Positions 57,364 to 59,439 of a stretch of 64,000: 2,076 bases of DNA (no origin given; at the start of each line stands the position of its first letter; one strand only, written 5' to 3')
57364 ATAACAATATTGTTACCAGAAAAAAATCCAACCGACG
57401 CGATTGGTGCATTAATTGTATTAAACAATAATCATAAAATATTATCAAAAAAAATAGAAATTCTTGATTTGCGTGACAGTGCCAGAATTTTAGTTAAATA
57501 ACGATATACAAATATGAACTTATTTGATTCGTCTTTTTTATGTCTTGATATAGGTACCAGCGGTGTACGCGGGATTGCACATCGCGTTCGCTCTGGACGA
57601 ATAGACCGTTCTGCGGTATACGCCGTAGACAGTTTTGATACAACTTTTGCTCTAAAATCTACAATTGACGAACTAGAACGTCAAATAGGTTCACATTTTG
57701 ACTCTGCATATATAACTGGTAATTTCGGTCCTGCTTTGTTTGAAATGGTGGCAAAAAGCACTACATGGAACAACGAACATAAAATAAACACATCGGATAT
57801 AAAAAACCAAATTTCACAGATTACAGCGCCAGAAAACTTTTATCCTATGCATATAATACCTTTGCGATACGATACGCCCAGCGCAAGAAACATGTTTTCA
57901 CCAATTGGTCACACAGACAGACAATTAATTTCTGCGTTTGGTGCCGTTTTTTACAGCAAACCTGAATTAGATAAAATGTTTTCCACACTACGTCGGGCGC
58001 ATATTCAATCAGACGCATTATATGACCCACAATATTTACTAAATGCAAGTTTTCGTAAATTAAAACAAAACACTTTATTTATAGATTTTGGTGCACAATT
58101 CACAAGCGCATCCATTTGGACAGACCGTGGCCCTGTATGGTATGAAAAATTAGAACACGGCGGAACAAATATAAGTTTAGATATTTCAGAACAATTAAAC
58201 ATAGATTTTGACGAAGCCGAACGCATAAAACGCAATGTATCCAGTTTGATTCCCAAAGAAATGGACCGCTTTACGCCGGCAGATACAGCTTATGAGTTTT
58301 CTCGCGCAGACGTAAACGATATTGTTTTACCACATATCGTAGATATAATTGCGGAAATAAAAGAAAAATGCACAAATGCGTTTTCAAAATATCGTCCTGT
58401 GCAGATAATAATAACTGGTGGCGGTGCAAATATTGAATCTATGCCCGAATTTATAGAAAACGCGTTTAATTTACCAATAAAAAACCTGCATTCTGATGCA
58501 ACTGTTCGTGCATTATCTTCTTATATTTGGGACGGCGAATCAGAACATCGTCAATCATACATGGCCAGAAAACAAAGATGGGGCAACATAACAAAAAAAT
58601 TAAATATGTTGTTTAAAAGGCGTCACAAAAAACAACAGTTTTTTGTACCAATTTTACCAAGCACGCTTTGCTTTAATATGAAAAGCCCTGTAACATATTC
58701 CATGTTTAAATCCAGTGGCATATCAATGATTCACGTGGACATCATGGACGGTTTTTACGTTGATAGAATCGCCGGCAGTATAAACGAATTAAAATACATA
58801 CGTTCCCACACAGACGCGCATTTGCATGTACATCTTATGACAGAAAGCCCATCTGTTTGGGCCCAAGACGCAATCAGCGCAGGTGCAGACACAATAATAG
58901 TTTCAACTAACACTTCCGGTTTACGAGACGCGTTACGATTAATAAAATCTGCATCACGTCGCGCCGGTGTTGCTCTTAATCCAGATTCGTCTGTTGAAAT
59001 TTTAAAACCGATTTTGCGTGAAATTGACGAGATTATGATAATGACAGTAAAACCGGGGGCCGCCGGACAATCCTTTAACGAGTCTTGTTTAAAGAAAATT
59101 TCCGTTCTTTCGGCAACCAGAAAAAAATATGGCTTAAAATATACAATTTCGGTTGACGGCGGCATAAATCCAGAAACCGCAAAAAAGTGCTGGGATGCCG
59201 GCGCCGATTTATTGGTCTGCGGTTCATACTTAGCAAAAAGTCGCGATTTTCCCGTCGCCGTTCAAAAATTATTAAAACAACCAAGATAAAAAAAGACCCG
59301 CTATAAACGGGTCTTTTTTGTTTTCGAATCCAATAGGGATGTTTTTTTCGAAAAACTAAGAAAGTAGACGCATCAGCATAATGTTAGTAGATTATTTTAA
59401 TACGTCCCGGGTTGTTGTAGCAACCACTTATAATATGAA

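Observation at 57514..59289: In-frame fusion of FtsA with ribulose-phosphate 3-epimerase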

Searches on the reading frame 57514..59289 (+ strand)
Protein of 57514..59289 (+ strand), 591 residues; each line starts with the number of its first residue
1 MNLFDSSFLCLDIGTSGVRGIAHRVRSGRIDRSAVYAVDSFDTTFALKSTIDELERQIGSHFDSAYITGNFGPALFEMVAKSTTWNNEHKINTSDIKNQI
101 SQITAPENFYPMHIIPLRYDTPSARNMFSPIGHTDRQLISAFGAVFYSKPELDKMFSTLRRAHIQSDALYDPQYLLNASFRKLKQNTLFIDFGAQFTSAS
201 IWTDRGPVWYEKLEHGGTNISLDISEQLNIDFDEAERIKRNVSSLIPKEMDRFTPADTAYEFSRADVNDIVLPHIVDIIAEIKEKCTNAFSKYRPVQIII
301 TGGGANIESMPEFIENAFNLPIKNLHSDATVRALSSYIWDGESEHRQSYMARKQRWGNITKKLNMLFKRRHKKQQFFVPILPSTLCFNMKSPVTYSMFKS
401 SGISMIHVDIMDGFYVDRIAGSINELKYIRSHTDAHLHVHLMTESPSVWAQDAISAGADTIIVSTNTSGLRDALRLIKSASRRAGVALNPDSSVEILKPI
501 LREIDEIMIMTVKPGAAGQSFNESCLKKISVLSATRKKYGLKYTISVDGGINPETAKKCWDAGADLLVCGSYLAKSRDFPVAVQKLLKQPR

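Call 3: search_protein_families(library=pfam, proteins=[window:57514-59289:+], max_evalue=0.1)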
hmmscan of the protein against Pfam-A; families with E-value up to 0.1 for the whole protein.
window:57514-59289:+ (591 aa): 5 families
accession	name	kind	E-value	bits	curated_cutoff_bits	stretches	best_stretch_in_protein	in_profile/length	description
PF00834.25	Ribul_P_3_epim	-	8.3e-44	149.8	21.1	1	397-573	20-197/198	Ribulose-phosphate 3 epimerase family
PF14450.12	FtsA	-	7.9e-12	46.1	31.8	1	189-323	2-108/127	Cell division protein FtsA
PF11104.14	PilM_2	-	1.3e-06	28.1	27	1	187-321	182-301/340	Type IV pilus assembly protein PilM;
PF06723.19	MreB_Mbl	-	0.0049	16.2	27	1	187-324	147-303/327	MreB/Mbl protein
PF04131.20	NanE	-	0.047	13.3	27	0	545-576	147-179/192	Putative N-acetylmannosamine-6-phosphate epimerase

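Call 4: search_protein_families(library=ncbifam, proteins=[window:57514-59289:+], max_evalue=0.1)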
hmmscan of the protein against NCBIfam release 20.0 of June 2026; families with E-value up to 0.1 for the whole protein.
window:57514-59289:+ (591 aa): 19 families
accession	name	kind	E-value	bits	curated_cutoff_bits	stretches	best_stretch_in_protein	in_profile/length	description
NF004076.0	PRK05581.1-4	subfamily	4.2e-54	183.1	165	1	382-586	9-215/221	ribulose-phosphate 3-epimerase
TIGR01163.1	rpe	equivalog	1.6e-45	155.1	212.6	1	398-586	21-210/211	ribulose-phosphate 3-epimerase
NF007266.0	PRK09722.1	equivalog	1.2e-41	142.7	271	1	380-571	5-198/230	D-allulose 6-phosphate 3-epimerase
TIGR01174.1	ftsA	equivalog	6.6e-20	71.5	175.85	1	27-323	35-343/371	cell division protein FtsA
NF005944.0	PRK08005.1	equivalog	8.7e-18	64.3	376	1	401-584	25-205/210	ribulose-phosphate 3 epimerase family protein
NF005986.0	PRK08091.1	equivalog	3.9e-17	63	264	1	371-581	10-218/229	ribulose-phosphate 3-epimerase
NF045709.1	Amuc_1101_fam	equivalog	6.7e-11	41.7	650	1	178-325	171-315/608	Amuc_1101 family PilM-like pilus complex protein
NF005442.0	PRK07028.1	equivalog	5.5e-07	28.5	593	1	452-586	76-206/430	bifunctional hexulose-6-phosphate synthase/ribonuclease regulator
TIGR01175.1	pilM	subfamily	3.3e-06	26.4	133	1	186-324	189-312/348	type IV pilus assembly protein PilM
TIGR03128.2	RuMP_HxlA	equivalog_domain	1.3e-05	25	200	1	450-585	68-200/205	3-hexulose-6-phosphate synthase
NF011660.0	PRK15080.1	equivalog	1.3e-05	24.5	182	1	185-242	141-198/277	ethanolamine utilization protein EutJ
NF045943.2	MAG3720_fam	hypoth_equivalog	1.7e-05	24.1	70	1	151-318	165-328/395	MAG3720 family protein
NF009833.0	PRK13307.1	equivalog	3.8e-05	22.7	274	1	534-588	323-377/392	bifunctional 5,6,7,8-tetrahydromethanopterin hydro-lyase/3-hexulose-6-phosphate synthase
NF041755.1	RuMP_HxlAB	equivalog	7.3e-05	21.9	500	1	450-578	73-198/391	bifunctional 3-hexulose-6-phosphate synthase/6-phospho-3-hexuloisomerase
NF003198.0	PRK04169.1-2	subfamily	0.0005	19.3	247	1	541-585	196-241/249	geranylgeranylglyceryl/heptaprenylglyceryl phosphate synthase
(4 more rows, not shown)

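Call 5: find_homologous_proteins(query=window:57514-59286:+)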
Query window:57514-59286:+ (591 aa): 958 proteins with E <= 0.001 among 8000 candidates; the best 120 are listed.
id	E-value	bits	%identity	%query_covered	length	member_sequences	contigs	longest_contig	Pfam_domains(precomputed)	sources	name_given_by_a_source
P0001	0.0e+0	1260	92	100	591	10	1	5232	PF14450.13,PF00834.26,PF11104.15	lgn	-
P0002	0.0e+0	1054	76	100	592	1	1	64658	PF06723.20,PF14450.13,PF00834.26,PF11104.15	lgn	-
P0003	0.0e+0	1047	76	100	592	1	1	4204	PF14450.13,PF00834.26,PF11104.15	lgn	-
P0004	0.0e+0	1047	76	100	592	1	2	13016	PF14450.13,PF00834.26,PF11104.15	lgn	-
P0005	0.0e+0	1047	75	100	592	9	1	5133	PF14450.13,PF00834.26,PF11104.15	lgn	-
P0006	0.0e+0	1044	76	100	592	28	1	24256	PF06723.20,PF14450.13,PF00834.26,PF11104.15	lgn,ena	-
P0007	0.0e+0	1043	75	100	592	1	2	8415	PF14450.13,PF00834.26,PF11104.15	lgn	-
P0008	0.0e+0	1042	76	100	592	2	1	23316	PF14450.13,PF00834.26,PF11104.15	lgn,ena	-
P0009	0.0e+0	1033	75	100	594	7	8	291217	PF14450.13,PF00834.26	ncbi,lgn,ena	-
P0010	0.0e+0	1027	74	100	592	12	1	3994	PF14450.13,PF00834.26,PF11104.15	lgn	-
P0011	1.6e-297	1006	72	100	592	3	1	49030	PF14450.13,PF00834.26,PF11104.15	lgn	-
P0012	1.8e-297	1006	72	100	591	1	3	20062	PF14450.13,PF00834.26,PF11104.15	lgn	-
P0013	2.4e-294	995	72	100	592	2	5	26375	PF14450.13,PF00834.26,PF11104.15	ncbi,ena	-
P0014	4.1e-292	988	72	100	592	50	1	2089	PF06723.20,PF14450.13,PF00834.26,PF11104.15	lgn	-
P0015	2.0e-290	983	72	100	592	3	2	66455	PF14450.13,PF00834.26,PF11104.15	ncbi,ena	-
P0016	2.8e-290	982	71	100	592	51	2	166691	PF14450.13,PF00834.26,PF11104.15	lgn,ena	-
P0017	1.2e-286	970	69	100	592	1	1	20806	PF14450.13,PF00834.26,PF11104.15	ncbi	-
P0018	1.4e-286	970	69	99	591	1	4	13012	PF14450.13,PF00834.26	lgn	-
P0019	5.3e-285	965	71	100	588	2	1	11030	PF14450.13,PF00834.26,PF11104.15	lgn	-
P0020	2.1e-284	963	70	100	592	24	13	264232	PF06723.20,PF14450.13,PF00834.26,PF11104.15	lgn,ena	-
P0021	5.1e-284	961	69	100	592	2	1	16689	PF14450.13,PF00834.26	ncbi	-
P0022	3.6e-282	955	69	100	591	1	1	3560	PF14450.13,PF00834.26,PF11104.15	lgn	-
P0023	1.3e-281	953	69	100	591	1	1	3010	PF14450.13,PF00834.26,PF11104.15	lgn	-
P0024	6.3e-281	951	68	100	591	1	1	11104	PF14450.13,PF00834.26,PF11104.15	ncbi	-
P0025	1.4e-280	950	69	100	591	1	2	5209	PF14450.13,PF00834.26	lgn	-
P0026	2.2e-280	949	68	100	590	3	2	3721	PF06723.20,PF14450.13,PF00834.26,PF11104.15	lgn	-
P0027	2.2e-280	949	68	100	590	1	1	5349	PF06723.20,PF14450.13,PF00834.26,PF11104.15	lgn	-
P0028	2.2e-280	949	70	100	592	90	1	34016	PF14450.13,PF00834.26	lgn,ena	-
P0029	5.8e-279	945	68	100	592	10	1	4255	PF14450.13,PF00834.26,PF11104.15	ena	-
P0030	7.2e-279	944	71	99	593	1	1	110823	PF14450.13,PF00834.26,PF11104.15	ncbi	-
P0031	1.6e-278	943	69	100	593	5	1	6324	PF14450.13,PF00834.26,PF11104.15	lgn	-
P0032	1.8e-278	943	68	100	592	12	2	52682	PF14450.13,PF00834.26,PF11104.15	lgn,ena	-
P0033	3.4e-278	942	69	100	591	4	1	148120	PF14450.13,PF00834.26,PF11104.15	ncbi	-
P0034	9.0e-278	941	68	100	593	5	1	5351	PF14450.13,PF00834.26,PF11104.15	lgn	-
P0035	3.1e-277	939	68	100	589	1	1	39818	PF14450.13,PF00834.26,PF11104.15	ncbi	-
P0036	5.3e-277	938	67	100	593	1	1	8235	PF14450.13,PF00834.26,PF11104.15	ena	-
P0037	2.4e-276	936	68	100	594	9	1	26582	PF14450.13,PF00834.26,PF11104.15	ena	-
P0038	2.7e-276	936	68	100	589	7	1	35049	PF14450.13,PF00834.26,PF11104.15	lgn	-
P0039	4.8e-276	935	68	100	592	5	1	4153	PF14450.13,PF00834.26,PF11104.15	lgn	-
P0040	6.3e-276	935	69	100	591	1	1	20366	PF14450.13,PF00834.26,PF11104.15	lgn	-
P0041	1.6e-275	933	67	100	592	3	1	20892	PF14450.13,PF00834.26,PF11104.15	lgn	-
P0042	1.7e-275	933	68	100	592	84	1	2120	PF14450.13,PF00834.26,PF11104.15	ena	-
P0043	2.5e-275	933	67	100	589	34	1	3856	PF14450.13,PF00834.26,PF11104.15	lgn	-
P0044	3.0e-275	932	67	100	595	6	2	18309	PF14450.13,PF00834.26,PF11104.15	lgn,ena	-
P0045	4.3e-275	932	68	100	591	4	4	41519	PF06723.20,PF14450.13,PF00834.26,PF11104.15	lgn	-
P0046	4.4e-275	932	67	100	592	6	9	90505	PF14450.13,PF00834.26,PF11104.15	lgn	-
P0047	7.8e-275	931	67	100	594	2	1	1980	PF14450.13,PF00834.26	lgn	-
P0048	8.5e-275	931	68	100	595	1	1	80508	PF14450.13,PF00834.26,PF11104.15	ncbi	-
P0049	2.1e-274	930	67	99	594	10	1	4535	PF14450.13,PF00834.26,PF11104.15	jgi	jgi:ribulose-phosphate 3-epimerase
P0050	3.6e-274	929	67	100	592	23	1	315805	PF14450.13,PF00834.26,PF11104.15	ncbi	-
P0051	4.1e-273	925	66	100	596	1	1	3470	PF14450.13,PF00834.26,PF11104.15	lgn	-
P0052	5.2e-273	925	66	100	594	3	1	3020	PF14450.13,PF00834.26,PF11104.15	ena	-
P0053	7.4e-273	925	66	100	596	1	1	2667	PF14450.13,PF00834.26,PF11104.15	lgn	-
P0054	1.2e-272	924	68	100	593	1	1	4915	PF14450.13,PF00834.26,PF11104.15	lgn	-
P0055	1.9e-272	923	67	100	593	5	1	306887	PF06723.20,PF14450.13,PF00834.26,PF11104.15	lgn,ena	-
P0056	5.2e-272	922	66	100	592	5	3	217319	PF14450.13,PF00834.26,PF11104.15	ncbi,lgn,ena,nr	ncbi:MAG: ribulose-phosphate 3-epimerase [Alphaproteobacteria bacterium]|nr:ribulose-phosphate 3-epi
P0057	7.1e-272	921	67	100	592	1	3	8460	PF14450.13,PF00834.26,PF11104.15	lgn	-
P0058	1.8e-271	920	66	100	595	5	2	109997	PF14450.13,PF00834.26,PF11104.15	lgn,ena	-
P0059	1.9e-271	920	67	100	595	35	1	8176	PF14450.13,PF00834.26,PF11104.15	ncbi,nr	ncbi:MAG: ribulose-phosphate 3-epimerase [Pseudomonadota bacterium]|nr:ribulose-phosphate 3-epimeras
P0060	1.9e-271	920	66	100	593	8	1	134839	PF14450.13,PF00834.26,PF11104.15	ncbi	-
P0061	2.5e-271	919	66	100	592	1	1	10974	PF14450.13,PF00834.26,PF11104.15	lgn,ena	-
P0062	3.4e-271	919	66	100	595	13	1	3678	PF14450.13,PF00834.26,PF11104.15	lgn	-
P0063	3.5e-271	919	67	100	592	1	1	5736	PF14450.13,PF00834.26,PF11104.15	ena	-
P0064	4.8e-271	919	66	100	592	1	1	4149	PF14450.13,PF00834.26,PF11104.15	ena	-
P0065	4.8e-271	919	66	100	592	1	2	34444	PF14450.13,PF00834.26,PF11104.15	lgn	-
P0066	6.2e-271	918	67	100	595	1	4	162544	PF14450.13,PF00834.26,PF11104.15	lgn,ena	-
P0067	6.6e-271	918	66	100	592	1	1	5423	PF14450.13,PF00834.26,PF11104.15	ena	-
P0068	6.6e-271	918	66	100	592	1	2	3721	PF14450.13,PF00834.26,PF11104.15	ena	-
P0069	9.1e-271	918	66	100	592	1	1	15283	PF14450.13,PF00834.26,PF11104.15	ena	-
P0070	9.1e-271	918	66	100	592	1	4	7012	PF14450.13,PF00834.26,PF11104.15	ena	-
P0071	9.1e-271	918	66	100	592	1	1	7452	PF14450.13,PF00834.26,PF11104.15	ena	-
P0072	9.1e-271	918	66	100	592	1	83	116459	PF14450.13,PF00834.26,PF11104.15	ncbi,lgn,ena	-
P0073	9.1e-271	918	66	100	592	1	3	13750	PF14450.13,PF00834.26,PF11104.15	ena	-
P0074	9.1e-271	918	66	100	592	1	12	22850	PF14450.13,PF00834.26,PF11104.15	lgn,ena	-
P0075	1.3e-270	917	66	100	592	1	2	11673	PF14450.13,PF00834.26,PF11104.15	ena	-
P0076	1.3e-270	917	66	100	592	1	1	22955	PF14450.13,PF00834.26,PF11104.15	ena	-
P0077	1.3e-270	917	66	100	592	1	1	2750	PF14450.13,PF00834.26,PF11104.15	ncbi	-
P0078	1.3e-270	917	66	100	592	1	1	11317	PF14450.13,PF00834.26,PF11104.15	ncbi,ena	-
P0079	1.3e-270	917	66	100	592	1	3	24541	PF14450.13,PF00834.26,PF11104.15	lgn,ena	-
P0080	1.3e-270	917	66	100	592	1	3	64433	PF14450.13,PF00834.26,PF11104.15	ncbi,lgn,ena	-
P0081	1.3e-270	917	66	100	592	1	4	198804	PF14450.13,PF00834.26,PF11104.15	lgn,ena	-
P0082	1.3e-270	917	66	100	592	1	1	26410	PF14450.13,PF00834.26,PF11104.15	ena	-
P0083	1.7e-270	917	67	100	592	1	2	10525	PF14450.13,PF00834.26,PF11104.15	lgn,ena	-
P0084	1.7e-270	917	67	100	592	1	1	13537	PF14450.13,PF00834.26,PF11104.15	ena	-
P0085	1.7e-270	917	66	100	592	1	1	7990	PF14450.13,PF00834.26,PF11104.15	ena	-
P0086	1.7e-270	917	66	100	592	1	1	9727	PF14450.13,PF00834.26,PF11104.15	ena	-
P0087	1.7e-270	917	66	100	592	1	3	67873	PF14450.13,PF00834.26,PF11104.15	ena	-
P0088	1.7e-270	917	66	100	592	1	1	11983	PF14450.13,PF00834.26,PF11104.15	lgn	-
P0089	1.7e-270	917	66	100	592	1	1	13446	PF14450.13,PF00834.26,PF11104.15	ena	-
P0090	1.7e-270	917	66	100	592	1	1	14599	PF14450.13,PF00834.26,PF11104.15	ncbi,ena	-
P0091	2.4e-270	916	66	100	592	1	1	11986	PF14450.13,PF00834.26,PF11104.15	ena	-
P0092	2.4e-270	916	66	100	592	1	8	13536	PF14450.13,PF00834.26,PF11104.15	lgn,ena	-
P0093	2.4e-270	916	66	100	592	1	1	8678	PF14450.13,PF00834.26,PF11104.15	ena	-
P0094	3.3e-270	916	66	100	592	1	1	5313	PF14450.13,PF00834.26,PF11104.15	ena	-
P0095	3.3e-270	916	66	100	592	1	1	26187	PF14450.13,PF00834.26,PF11104.15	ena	-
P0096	3.3e-270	916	66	100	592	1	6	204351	PF14450.13,PF00834.26,PF11104.15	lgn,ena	-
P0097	3.3e-270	916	66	100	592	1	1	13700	PF14450.13,PF00834.26,PF11104.15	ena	-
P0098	3.3e-270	916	66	100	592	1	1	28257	PF14450.13,PF00834.26,PF11104.15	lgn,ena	-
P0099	4.5e-270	915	66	100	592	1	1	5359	PF14450.13,PF00834.26,PF11104.15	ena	-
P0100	4.5e-270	915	66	100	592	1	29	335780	PF14450.13,PF00834.26,PF11104.15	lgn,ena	-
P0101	4.5e-270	915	66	100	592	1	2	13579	PF14450.13,PF00834.26,PF11104.15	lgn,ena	-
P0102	4.5e-270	915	66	100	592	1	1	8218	PF14450.13,PF00834.26,PF11104.15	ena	-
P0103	4.5e-270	915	66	100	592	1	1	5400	PF14450.13,PF00834.26,PF11104.15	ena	-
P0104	4.5e-270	915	66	100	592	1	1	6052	PF14450.13,PF00834.26,PF11104.15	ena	-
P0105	4.5e-270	915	66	100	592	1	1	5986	PF14450.13,PF00834.26,PF11104.15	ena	-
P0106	4.5e-270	915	66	100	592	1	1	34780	PF14450.13,PF00834.26,PF11104.15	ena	-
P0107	4.5e-270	915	66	100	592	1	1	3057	PF14450.13,PF00834.26,PF11104.15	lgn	-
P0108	4.5e-270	915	66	100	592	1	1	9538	PF14450.13,PF00834.26,PF11104.15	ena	-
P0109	5.4e-270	915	67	100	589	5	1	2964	PF14450.13,PF00834.26,PF11104.15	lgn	-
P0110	6.2e-270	915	66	100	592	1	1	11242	PF14450.13,PF00834.26,PF11104.15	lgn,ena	-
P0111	6.2e-270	915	66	100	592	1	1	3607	PF14450.13,PF00834.26,PF11104.15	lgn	-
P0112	6.2e-270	915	66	100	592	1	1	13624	PF14450.13,PF00834.26,PF11104.15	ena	-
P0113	6.2e-270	915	66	100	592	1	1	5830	PF14450.13,PF00834.26,PF11104.15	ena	-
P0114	6.2e-270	915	66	100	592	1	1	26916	PF14450.13,PF00834.26,PF11104.15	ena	-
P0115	6.2e-270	915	66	100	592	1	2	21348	PF14450.13,PF00834.26,PF11104.15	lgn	-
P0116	8.5e-270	914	66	100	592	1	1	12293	PF14450.13,PF00834.26,PF11104.15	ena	-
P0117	1.2e-269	914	66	100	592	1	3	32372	PF14450.13,PF00834.26,PF11104.15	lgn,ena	-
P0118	1.2e-269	914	66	100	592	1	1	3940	PF14450.13,PF00834.26,PF11104.15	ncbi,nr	ncbi:MAG: ribulose-phosphate 3-epimerase [Alphaproteobacteria bacterium]|nr:ribulose-phosphate 3-epi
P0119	1.2e-269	914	66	100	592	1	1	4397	PF14450.13,PF00834.26,PF11104.15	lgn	-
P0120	1.6e-269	914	67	100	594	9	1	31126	PF06723.20,PF14450.13,PF00834.26,PF11104.15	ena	-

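Call 10: find_encoding_contigs(protein=P0100, flank=10000, max_places=3)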
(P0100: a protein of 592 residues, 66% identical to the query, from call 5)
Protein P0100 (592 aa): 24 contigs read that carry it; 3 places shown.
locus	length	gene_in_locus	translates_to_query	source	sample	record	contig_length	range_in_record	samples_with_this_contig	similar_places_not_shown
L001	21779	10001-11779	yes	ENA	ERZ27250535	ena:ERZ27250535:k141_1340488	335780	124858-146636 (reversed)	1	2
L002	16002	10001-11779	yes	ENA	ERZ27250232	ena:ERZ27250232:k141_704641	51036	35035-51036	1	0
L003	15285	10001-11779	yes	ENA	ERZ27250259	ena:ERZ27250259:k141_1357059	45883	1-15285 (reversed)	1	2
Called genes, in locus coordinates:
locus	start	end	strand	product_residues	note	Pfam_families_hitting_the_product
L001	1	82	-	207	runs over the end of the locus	-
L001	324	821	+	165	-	-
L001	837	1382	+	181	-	-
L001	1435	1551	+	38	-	-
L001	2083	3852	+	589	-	PF01336:tRNA_anti-codon, PF00152:tRNA-synt_2, PF02938:GAD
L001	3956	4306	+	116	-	-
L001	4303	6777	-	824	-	PF05170:AsmA (faint)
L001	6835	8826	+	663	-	PF00270:DEAD (weak), PF04851:ResIII, PF17757:UvrB_inter, PF27431:UvrB_3rd, PF00271:Helicase_C, PF12344:UvrB, PF02151:UVR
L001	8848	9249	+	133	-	PF02367:TsaE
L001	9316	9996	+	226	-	PF03799:FtsQ_DivIB_C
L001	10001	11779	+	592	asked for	PF11104:PilM_2 (faint), PF14450:FtsA, PF00834:Ribul_P_3_epim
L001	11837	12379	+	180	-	-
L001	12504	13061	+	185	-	PF02559:CarD_TRCF_RID, PF21095:CarD_C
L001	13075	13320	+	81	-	-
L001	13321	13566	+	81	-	PF01541:GIY-YIG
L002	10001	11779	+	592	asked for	PF11104:PilM_2 (faint), PF14450:FtsA, PF00834:Ribul_P_3_epim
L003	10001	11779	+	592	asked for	PF11104:PilM_2 (faint), PF14450:FtsA, PF00834:Ribul_P_3_epim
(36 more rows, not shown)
